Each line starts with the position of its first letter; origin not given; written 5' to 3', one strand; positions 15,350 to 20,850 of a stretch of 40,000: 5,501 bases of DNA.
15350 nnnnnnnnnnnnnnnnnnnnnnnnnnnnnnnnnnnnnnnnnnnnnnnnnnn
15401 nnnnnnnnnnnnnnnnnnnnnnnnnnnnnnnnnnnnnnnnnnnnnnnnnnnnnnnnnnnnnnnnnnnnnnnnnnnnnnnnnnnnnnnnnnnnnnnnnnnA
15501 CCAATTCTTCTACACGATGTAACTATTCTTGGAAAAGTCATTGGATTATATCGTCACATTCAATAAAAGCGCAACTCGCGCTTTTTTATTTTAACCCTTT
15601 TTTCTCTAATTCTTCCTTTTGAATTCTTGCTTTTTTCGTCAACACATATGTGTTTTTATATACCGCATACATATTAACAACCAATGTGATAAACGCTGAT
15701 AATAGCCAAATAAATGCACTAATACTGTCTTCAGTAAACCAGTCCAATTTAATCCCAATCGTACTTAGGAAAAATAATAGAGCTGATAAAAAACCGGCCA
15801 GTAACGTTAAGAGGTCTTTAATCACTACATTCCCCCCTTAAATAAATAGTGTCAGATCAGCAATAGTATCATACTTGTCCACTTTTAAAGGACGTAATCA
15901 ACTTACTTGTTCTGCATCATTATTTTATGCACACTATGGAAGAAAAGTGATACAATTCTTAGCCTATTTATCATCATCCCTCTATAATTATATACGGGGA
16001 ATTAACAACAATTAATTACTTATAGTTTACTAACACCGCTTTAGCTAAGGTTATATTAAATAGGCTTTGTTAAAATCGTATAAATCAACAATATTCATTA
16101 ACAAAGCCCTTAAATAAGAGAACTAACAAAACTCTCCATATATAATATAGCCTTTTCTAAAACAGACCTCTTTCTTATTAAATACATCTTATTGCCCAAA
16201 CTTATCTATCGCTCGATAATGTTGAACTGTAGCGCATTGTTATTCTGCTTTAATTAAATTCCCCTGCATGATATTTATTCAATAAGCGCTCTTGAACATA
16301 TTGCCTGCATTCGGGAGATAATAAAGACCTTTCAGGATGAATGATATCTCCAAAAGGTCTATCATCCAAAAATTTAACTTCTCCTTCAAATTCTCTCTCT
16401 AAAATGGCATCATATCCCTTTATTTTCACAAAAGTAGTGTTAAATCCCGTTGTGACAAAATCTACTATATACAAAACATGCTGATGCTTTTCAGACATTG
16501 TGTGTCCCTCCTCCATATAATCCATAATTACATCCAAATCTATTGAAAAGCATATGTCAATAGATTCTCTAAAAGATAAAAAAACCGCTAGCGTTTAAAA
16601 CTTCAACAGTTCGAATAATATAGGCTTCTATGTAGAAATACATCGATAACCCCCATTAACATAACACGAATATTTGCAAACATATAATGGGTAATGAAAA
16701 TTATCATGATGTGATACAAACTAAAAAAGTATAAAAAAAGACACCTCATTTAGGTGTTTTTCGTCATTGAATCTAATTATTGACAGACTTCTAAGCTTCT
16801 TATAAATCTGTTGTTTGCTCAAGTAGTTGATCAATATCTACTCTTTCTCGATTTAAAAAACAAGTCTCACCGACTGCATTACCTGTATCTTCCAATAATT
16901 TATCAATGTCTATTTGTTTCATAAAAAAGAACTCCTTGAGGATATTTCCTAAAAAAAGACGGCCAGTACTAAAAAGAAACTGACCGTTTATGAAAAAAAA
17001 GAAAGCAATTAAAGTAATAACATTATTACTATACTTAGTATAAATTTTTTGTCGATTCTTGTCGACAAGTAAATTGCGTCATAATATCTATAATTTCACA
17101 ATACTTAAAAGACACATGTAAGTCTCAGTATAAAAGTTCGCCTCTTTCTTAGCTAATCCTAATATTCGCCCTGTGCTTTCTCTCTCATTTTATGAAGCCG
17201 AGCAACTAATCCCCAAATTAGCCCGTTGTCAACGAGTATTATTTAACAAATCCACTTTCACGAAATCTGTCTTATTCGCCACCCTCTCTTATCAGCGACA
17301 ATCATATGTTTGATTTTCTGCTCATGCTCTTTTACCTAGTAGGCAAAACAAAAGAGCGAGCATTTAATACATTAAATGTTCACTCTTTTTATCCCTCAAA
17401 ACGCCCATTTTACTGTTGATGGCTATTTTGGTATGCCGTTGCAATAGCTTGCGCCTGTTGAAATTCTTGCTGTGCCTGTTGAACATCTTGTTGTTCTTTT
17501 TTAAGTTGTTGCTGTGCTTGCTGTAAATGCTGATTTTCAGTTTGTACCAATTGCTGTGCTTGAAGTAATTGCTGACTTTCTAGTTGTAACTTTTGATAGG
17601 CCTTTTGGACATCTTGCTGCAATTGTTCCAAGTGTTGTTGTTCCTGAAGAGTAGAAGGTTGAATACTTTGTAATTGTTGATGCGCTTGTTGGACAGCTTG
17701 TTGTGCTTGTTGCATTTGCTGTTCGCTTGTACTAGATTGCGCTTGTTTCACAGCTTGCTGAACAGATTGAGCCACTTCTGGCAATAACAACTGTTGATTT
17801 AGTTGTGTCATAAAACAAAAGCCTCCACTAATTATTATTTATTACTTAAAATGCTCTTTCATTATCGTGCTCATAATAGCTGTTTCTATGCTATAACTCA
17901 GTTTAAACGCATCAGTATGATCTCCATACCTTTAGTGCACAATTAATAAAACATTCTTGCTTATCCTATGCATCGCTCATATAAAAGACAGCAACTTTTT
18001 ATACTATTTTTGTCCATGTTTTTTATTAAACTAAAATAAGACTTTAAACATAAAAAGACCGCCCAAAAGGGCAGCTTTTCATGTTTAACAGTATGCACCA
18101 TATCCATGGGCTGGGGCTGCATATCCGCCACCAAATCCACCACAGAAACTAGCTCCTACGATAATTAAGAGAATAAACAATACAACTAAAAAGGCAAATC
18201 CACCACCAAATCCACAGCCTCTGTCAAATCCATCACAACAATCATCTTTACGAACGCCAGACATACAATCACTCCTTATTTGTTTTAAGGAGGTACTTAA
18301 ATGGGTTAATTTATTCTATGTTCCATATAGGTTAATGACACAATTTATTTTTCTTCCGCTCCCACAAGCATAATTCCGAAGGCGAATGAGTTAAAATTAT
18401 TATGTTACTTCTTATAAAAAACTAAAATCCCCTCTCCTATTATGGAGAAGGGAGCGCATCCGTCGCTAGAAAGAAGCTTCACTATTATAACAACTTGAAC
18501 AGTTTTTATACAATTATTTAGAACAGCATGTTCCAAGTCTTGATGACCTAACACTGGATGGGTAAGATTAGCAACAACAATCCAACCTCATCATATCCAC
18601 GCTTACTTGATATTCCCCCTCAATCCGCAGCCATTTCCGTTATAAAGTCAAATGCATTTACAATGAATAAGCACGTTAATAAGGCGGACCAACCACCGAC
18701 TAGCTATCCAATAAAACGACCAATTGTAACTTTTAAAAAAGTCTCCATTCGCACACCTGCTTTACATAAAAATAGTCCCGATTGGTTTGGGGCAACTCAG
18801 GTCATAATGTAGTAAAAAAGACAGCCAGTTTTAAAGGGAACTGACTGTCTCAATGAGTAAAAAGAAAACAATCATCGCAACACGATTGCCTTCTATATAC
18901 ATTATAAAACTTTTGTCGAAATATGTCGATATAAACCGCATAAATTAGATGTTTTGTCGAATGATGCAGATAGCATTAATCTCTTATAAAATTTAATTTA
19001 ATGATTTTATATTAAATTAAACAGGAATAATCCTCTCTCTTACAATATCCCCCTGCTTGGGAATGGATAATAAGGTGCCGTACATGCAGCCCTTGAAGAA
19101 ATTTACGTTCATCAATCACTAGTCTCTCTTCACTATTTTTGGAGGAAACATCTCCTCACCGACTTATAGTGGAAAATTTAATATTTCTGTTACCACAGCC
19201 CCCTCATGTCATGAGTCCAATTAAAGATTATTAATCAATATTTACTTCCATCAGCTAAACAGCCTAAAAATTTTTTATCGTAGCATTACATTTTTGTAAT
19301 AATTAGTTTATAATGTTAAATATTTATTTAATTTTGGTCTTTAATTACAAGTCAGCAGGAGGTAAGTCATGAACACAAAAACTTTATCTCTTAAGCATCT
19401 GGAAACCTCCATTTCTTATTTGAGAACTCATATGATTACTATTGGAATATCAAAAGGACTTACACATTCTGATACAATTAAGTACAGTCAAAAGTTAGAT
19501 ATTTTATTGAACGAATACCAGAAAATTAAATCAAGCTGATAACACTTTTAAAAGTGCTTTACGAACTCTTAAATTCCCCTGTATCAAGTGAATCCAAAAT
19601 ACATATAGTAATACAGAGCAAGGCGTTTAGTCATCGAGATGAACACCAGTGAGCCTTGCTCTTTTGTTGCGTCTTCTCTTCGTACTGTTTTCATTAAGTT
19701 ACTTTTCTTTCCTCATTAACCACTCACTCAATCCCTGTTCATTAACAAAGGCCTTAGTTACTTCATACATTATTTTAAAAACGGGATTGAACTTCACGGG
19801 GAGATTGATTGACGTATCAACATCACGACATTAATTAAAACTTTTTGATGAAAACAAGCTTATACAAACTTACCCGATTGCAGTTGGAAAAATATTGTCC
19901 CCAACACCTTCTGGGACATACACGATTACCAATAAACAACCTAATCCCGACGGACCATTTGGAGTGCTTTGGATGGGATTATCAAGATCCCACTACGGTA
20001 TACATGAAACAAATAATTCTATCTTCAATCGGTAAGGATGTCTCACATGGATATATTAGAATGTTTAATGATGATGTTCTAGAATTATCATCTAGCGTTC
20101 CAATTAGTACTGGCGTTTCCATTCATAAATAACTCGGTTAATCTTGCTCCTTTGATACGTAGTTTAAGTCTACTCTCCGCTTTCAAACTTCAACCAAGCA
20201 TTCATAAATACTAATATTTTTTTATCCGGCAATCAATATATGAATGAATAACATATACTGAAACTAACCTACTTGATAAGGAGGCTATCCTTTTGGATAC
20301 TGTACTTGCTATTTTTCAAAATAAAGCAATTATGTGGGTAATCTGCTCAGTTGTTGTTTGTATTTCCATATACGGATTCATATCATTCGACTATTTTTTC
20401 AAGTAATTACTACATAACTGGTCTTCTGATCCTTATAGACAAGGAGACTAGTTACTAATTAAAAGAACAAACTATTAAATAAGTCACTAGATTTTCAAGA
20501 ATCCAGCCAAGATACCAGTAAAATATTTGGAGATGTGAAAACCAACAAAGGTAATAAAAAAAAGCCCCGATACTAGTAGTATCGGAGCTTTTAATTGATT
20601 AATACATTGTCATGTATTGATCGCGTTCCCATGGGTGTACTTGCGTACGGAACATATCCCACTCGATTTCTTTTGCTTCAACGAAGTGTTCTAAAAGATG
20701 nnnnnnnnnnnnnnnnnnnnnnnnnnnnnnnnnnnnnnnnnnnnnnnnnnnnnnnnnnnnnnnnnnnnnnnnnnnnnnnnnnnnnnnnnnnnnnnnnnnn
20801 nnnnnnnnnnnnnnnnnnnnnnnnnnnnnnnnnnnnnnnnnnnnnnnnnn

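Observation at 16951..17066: Module A: tandem Spo0A-like boxes, promoter, ~80-nt structured RNA and terminator, directly fused to a 40-aa ORF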

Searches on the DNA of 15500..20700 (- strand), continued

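Call 64: search_rna_families(sources=[L019, L026, L028, L033, L034, L046, L047, L053, L163, L310], threshold=gathering)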
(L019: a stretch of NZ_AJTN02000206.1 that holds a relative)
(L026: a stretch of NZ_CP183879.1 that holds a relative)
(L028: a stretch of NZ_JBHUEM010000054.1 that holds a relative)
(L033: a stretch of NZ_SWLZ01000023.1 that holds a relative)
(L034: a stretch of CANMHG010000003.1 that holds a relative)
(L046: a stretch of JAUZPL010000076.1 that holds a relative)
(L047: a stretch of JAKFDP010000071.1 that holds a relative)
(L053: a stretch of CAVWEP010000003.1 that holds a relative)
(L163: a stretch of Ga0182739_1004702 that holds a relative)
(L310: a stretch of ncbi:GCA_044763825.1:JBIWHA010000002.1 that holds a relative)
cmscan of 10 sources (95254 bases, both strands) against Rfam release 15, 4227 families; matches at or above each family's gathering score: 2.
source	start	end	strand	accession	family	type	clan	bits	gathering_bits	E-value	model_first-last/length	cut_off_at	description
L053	4564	4653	-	RF01051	c-di-GMP-I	Cis-reg; riboswitch;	CL00126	80.4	35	4.7e-14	1-87/87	no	c-di-GMP-I riboswitch aptamer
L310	19110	19198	-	RF00005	tRNA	Gene; tRNA;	CL00001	45.2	29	3.1e-06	1-71/71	no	tRNA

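Call 74: search_with_rna_model(model_id=R1, sources=[L382, L383, L384], max_evalue=1)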
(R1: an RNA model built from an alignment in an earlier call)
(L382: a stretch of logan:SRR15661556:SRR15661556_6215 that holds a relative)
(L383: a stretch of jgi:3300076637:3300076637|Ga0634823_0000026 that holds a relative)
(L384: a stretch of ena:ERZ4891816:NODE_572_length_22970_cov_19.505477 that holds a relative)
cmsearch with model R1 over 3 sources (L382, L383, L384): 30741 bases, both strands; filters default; matches with E-value up to 1: 1.
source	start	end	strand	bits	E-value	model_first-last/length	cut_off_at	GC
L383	8502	8553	-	15.2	0.72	1-86/86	no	0.21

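Call 82: search_with_rna_model(model_id=R1, sources=[L385, L386, L387, L388, L389], max_evalue=1)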
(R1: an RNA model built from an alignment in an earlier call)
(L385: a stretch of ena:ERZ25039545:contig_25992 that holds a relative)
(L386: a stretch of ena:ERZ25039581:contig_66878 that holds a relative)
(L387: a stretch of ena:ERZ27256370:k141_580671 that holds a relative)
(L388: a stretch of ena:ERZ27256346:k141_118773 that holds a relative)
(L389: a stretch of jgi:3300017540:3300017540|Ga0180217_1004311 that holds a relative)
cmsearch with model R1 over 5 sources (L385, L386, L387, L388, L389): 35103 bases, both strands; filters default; matches with E-value up to 1: 11.
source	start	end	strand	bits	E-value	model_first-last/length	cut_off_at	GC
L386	3750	3836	+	90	5.8e-14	1-86/86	no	0.34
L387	3504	3590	+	82.5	1.2e-12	1-86/86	no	0.33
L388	3791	3876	+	76.7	1.3e-11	1-86/86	no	0.33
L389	3791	3876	+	76.7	1.3e-11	1-86/86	no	0.33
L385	3903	3989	+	73.5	4.6e-11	1-86/86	no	0.34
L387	4072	4149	+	19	0.18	1-86/86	no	0.31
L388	4072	4149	+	17.6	0.31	1-86/86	no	0.29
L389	4072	4149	+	17.6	0.31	1-86/86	no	0.29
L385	4069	4145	+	17.2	0.36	1-86/86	no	0.32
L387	1708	1761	-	16.6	0.46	1-86/86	no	0.22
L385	7469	7543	+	15.8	0.65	1-86/86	no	0.31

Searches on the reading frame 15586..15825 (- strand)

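Call 10: search_protein_families(library=pfam, max_evalue=1, proteins=[window:15586-15825:-])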
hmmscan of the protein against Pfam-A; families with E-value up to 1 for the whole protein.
window:15586-15825:- (79 aa): 1 family
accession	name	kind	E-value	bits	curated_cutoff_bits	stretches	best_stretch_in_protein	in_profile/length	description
PF04688.18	Holin_SPP1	-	6.4e-09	36.3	27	1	3-75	8-73/74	SPP1 phage holin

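Call 67: search_protein_families(library=phrogs, max_evalue=0.01, proteins=[window:15586-15825:-])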
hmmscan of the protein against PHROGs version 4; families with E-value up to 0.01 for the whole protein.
window:15586-15825:- (79 aa): 1 family
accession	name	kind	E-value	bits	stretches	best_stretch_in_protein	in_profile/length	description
phrog_263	-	lysis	9.9e-11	42.6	1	7-78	30-97/123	holin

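Call 68: search_protein_families(library=ncbifam, max_evalue=0.01, proteins=[window:15586-15825:-])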
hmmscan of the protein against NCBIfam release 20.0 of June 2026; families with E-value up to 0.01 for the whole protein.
window:15586-15825:- (79 aa): 2 families
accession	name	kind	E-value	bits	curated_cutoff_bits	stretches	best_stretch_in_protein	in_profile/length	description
TIGR01592.1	holin_SPP1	equivalog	9.1e-08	32.2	47.3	1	20-78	21-78/78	phage holin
TIGR04370.1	glyco_rpt_poly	subfamily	0.00076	18.6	40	1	2-74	5-80/396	oligosaccharide repeat unit polymerase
